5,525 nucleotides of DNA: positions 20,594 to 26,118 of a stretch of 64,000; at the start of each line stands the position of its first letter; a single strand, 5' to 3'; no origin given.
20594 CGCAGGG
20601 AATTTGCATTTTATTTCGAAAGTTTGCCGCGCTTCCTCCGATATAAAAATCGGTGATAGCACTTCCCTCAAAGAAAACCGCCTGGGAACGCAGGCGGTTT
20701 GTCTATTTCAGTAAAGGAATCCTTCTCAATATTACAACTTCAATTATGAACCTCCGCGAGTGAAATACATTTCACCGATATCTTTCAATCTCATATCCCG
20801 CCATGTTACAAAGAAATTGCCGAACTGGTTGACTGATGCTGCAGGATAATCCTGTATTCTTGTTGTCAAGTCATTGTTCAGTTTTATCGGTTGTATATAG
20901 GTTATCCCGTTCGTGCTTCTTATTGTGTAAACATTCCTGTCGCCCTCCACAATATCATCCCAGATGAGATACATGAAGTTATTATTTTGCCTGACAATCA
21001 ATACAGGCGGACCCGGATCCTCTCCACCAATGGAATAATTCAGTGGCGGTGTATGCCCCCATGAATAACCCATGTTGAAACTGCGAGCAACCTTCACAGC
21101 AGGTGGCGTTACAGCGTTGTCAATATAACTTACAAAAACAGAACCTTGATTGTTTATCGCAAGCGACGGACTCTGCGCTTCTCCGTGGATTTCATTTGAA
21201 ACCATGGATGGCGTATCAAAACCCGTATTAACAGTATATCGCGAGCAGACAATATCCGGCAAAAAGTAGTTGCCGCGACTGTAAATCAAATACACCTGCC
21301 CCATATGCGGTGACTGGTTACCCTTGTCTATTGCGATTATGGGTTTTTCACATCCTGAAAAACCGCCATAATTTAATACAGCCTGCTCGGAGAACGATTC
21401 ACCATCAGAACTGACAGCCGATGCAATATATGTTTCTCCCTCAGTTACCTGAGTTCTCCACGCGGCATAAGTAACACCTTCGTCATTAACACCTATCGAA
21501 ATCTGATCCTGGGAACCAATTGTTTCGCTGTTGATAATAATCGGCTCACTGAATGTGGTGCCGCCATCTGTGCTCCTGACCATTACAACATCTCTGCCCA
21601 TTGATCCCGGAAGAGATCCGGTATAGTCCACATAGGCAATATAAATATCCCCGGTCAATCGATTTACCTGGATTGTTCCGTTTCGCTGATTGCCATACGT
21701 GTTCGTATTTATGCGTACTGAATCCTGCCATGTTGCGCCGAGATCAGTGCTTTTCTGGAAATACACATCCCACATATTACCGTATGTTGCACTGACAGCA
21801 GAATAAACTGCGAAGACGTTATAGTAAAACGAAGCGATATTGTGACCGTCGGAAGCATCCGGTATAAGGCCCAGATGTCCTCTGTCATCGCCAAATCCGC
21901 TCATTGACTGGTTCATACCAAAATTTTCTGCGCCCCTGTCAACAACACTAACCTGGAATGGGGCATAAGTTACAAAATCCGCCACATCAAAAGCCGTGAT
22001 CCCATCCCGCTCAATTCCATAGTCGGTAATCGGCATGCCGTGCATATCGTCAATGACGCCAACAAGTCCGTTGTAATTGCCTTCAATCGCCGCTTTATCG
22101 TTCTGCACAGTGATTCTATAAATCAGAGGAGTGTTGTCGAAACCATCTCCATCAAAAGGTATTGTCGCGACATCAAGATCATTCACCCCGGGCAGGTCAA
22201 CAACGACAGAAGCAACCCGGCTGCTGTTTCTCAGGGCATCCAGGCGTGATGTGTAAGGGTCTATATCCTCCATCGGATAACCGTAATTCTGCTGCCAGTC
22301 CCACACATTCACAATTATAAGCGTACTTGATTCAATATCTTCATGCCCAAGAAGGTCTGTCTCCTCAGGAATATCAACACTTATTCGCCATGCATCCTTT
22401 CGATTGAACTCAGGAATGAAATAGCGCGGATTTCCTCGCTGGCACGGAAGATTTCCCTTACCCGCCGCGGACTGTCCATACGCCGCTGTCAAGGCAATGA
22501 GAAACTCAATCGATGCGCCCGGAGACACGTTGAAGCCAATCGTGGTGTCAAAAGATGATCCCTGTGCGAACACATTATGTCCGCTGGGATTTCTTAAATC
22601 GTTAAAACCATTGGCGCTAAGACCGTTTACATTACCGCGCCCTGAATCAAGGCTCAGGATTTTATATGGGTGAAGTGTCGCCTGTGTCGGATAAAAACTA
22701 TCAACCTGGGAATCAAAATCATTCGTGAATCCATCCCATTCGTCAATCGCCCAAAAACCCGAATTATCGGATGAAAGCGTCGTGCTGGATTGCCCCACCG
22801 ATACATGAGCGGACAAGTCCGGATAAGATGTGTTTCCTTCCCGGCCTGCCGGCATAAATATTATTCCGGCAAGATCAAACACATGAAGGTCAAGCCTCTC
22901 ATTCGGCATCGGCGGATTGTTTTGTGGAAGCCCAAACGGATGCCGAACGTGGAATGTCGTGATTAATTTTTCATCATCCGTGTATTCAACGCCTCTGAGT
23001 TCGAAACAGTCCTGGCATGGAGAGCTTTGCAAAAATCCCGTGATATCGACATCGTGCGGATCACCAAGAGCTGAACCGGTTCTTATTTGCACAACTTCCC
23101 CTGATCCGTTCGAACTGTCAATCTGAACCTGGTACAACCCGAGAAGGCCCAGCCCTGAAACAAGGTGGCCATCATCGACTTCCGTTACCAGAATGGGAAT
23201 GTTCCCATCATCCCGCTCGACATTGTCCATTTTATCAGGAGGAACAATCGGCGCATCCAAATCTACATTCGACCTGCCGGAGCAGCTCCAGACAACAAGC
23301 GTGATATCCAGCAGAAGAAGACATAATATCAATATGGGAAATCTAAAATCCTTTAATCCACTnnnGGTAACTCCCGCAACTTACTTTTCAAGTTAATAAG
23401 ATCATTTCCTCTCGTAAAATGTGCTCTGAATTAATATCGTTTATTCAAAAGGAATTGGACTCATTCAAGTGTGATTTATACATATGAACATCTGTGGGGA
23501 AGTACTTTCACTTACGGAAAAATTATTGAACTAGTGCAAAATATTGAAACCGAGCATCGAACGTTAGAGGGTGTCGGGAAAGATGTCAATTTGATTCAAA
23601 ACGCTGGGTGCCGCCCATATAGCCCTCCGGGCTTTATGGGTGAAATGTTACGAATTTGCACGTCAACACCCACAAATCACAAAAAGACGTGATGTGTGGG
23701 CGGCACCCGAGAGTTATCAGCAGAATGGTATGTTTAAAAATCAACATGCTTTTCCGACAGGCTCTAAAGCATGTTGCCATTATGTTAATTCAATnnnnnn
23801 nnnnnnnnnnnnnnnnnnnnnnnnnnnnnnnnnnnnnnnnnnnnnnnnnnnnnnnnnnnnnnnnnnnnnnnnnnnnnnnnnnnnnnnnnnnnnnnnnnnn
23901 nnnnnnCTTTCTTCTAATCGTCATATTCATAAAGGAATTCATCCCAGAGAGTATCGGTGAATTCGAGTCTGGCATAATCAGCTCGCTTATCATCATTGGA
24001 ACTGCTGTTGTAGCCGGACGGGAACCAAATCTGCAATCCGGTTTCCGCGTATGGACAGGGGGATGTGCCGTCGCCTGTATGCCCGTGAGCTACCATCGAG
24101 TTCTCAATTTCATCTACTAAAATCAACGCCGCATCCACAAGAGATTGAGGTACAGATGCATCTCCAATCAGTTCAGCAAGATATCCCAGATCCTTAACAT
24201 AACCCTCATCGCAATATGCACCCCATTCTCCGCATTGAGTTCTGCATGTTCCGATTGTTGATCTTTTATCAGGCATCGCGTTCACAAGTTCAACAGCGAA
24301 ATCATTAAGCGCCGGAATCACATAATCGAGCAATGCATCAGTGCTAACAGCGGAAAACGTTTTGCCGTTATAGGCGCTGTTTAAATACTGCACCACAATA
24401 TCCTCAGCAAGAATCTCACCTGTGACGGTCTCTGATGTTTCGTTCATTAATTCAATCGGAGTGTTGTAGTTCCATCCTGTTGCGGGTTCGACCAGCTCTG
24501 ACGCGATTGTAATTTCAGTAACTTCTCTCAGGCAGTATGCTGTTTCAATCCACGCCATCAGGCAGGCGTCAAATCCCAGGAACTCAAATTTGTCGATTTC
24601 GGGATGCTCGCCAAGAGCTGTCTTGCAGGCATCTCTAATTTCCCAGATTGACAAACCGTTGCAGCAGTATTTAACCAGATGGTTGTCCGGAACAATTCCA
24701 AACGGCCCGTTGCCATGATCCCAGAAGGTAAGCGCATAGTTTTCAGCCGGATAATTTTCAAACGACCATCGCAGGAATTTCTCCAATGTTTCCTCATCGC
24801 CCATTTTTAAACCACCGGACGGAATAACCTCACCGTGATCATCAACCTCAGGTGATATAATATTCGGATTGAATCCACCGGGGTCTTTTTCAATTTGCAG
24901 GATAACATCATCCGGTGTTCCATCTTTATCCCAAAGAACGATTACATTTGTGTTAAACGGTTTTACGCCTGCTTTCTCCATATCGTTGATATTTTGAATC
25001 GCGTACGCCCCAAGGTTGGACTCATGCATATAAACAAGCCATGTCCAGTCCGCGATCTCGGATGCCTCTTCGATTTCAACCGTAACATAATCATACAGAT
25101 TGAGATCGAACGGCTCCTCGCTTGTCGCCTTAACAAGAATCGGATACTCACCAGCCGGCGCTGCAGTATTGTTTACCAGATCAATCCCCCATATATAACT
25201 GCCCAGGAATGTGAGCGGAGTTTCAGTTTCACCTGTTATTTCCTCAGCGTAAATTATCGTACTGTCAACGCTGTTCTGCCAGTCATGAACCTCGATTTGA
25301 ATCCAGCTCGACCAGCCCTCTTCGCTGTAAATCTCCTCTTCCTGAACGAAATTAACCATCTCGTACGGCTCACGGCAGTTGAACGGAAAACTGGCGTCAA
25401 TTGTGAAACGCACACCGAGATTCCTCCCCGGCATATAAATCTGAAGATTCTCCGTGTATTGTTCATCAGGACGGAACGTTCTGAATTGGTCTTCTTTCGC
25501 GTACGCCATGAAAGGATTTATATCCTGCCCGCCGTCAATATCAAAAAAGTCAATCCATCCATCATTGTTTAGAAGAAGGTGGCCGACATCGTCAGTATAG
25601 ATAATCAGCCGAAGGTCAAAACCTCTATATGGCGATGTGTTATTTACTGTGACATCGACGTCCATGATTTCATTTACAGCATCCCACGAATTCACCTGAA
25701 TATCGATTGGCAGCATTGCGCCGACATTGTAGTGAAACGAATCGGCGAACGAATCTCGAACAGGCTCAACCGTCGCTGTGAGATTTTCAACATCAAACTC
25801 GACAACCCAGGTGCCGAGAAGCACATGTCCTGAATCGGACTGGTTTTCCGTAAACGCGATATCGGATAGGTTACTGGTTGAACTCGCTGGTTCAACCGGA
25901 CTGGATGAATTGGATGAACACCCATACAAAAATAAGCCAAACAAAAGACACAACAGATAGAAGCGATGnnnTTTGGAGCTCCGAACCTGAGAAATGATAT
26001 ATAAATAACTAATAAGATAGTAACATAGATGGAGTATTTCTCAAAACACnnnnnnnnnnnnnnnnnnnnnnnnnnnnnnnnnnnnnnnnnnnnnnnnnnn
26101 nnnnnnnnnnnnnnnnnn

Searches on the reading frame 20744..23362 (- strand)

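Call 45: search_protein_families(library=pfam, proteins=[window:20744-23362:-], max_evalue=0.001)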
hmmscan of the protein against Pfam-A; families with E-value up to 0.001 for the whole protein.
window:20744-23362:- (872 aa): 1 family
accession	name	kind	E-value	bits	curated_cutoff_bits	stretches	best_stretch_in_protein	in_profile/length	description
PF13088.12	BNR_2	-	0.0004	20.3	31.4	0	533-637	82-181/277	BNR repeat-like domain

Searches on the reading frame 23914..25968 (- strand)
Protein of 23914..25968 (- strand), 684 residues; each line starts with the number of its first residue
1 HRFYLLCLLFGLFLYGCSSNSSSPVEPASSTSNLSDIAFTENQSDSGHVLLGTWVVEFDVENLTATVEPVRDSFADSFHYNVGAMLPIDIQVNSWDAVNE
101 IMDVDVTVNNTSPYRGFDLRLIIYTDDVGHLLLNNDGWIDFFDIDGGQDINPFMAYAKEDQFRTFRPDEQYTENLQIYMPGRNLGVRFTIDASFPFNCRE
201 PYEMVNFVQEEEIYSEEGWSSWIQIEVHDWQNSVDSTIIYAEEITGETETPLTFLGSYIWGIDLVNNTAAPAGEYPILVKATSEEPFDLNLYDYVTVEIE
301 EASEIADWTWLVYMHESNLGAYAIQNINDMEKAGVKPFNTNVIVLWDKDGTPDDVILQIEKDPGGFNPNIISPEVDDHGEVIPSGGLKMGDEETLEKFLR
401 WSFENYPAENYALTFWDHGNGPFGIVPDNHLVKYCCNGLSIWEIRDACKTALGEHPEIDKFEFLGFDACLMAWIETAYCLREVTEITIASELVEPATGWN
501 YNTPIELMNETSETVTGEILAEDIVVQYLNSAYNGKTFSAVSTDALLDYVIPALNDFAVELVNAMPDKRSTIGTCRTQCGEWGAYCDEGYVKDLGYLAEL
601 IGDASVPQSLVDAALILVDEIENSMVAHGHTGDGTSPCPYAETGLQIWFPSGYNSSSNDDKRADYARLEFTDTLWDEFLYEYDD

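Call 45: search_protein_families(library=pfam, proteins=[window:23914-25968:-], max_evalue=0.001)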
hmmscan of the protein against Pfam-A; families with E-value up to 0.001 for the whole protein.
window:23914-25968:- (684 aa): 1 family
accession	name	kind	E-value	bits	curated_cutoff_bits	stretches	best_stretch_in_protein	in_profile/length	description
PF03415.19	Peptidase_C11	-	2.9e-31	109.8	25.8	1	312-595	1-271/359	Clostripain family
